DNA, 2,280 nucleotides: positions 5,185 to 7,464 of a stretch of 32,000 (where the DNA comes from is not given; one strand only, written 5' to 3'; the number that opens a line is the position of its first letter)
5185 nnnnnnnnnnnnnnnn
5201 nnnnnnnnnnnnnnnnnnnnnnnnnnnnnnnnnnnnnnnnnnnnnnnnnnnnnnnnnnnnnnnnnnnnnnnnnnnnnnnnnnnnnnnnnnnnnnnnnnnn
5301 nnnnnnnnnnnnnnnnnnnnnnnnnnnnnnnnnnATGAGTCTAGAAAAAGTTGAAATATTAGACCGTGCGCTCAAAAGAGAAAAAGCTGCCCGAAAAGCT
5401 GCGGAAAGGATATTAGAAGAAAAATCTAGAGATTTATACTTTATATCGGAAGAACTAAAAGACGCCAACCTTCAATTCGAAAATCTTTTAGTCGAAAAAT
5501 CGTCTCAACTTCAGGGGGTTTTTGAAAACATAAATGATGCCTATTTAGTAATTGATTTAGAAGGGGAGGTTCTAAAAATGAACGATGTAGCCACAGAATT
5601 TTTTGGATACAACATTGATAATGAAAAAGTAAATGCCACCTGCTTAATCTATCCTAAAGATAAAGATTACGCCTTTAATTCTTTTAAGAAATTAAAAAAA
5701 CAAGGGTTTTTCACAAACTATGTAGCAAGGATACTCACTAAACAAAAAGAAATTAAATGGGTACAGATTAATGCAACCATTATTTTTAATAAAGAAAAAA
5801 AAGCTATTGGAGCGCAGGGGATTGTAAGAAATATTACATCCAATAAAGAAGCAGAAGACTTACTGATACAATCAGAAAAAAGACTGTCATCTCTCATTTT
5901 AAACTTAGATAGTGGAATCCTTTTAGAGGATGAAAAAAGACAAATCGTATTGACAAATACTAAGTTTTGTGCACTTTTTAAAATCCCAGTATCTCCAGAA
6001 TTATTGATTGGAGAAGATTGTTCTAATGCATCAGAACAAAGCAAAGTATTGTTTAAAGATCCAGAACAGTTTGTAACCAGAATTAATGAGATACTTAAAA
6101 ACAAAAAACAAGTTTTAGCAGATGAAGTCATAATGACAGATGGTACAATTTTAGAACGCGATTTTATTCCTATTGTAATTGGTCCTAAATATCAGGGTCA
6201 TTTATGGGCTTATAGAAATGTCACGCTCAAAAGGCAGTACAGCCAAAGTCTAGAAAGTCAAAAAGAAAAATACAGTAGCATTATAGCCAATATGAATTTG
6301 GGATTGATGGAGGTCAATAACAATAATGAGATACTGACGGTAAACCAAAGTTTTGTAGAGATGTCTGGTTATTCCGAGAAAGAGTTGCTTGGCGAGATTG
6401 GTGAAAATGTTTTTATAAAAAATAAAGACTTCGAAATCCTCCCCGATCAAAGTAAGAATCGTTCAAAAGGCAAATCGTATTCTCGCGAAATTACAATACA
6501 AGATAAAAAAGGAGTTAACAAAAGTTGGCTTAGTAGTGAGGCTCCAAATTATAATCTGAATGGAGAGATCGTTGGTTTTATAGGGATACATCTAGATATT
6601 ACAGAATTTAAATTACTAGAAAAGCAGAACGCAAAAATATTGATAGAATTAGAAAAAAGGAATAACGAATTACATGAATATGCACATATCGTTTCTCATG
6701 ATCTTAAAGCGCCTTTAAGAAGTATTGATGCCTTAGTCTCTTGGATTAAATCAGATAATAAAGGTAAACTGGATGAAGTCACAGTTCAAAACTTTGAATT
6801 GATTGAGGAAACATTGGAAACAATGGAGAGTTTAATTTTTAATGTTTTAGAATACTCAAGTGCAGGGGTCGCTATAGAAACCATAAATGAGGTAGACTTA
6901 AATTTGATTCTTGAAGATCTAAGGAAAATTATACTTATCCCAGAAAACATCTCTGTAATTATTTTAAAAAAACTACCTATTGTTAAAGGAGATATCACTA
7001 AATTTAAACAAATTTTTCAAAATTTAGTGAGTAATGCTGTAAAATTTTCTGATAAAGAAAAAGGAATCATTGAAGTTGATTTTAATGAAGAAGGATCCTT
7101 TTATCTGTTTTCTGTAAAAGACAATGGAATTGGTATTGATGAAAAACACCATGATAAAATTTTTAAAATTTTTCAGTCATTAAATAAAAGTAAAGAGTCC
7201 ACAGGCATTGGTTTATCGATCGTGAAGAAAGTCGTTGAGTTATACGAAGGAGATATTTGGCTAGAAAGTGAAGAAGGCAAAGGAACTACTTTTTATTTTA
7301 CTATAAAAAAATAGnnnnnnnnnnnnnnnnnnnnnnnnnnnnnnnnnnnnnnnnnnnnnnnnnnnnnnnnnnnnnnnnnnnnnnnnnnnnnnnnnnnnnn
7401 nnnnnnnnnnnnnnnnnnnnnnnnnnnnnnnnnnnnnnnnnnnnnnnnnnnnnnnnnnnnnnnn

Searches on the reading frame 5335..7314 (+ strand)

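Call 73: search_protein_families(library=pfam, proteins=[window:5335-7314:+], max_evalue=0.00001)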
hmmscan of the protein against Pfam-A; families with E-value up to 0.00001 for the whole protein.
window:5335-7314:+ (659 aa): 9 families
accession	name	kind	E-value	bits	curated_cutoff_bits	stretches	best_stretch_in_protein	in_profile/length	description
PF02518.31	HATPase_c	-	1.4e-27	96.7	26.4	1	552-658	1-108/111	Histidine kinase-, DNA gyrase B-, and HSP90-like ATPase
PF13426.13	PAS_9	-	2.6e-24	85.9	27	2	67-168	1-102/103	PAS domain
PF00989.32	PAS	-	1.9e-20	73.4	22.6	2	311-422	1-113/113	PAS fold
PF13188.13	PAS_8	-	2.5e-20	72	21.8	1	58-100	2-44/65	PAS domain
PF08447.18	PAS_3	-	1.5e-15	57.6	25.6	1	80-164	2-89/89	PAS fold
PF08448.16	PAS_4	-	2e-09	38.1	23.1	0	320-426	4-109/110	PAS fold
PF14501.12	HATPase_c_5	-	2.3e-09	37.5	22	1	557-649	6-94/102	GHKL domain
PF00512.31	HisKA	-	1.4e-07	31.9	26.9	1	450-509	6-62/66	His Kinase A (phospho-acceptor) domain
PF12860.13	PAS_7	-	1.4e-06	28.8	27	0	190-273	3-88/115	PAS fold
